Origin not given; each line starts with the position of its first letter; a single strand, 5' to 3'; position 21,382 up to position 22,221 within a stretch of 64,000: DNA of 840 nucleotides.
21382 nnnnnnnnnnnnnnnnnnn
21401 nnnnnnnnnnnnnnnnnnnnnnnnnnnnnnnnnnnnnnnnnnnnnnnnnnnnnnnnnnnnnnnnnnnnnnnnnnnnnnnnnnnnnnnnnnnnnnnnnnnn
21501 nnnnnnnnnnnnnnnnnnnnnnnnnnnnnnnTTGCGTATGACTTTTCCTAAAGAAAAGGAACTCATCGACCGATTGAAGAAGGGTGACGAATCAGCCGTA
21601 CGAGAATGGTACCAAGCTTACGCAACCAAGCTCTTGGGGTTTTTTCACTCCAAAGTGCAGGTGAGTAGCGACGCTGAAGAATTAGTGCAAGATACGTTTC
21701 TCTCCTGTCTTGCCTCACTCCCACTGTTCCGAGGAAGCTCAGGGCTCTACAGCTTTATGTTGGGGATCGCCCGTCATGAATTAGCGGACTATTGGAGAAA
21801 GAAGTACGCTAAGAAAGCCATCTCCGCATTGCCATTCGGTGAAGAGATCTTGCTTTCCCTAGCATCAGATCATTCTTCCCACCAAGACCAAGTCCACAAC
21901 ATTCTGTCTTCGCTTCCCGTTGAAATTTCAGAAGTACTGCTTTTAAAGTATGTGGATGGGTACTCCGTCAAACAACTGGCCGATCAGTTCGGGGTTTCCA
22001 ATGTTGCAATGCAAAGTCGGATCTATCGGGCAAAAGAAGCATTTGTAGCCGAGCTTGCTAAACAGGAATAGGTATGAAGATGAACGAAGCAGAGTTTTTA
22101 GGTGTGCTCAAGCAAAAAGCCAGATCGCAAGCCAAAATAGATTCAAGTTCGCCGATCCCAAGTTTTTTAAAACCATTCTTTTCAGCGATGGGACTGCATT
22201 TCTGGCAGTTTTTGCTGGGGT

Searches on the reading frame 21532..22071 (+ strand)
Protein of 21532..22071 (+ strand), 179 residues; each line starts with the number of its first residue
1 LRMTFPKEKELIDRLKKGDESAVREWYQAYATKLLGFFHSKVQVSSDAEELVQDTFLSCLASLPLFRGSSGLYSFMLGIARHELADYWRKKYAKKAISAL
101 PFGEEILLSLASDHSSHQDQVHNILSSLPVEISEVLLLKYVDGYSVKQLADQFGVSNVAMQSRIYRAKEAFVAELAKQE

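Call 33: search_protein_families(library=pfam, proteins=[window:21532-22071:+], max_evalue=0.01)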
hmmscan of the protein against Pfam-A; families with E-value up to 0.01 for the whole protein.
window:21532-22071:+ (179 aa): 4 families
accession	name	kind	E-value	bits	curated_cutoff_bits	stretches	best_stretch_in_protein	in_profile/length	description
PF08281.18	Sigma70_r4_2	-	3.6e-12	46.2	25.7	1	119-170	2-53/54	Sigma-70, region 4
PF04542.20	Sigma70_r2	-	1.2e-09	38.2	24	1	27-91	2-68/71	Sigma-70 region 2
PF07638.17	Sigma70_ECF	-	7.1e-07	29.7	21.1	1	10-174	6-182/185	ECF sigma factor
PF04545.22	Sigma70_r4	-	0.0063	16.4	24.1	0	125-158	2-35/50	Sigma-70, region 4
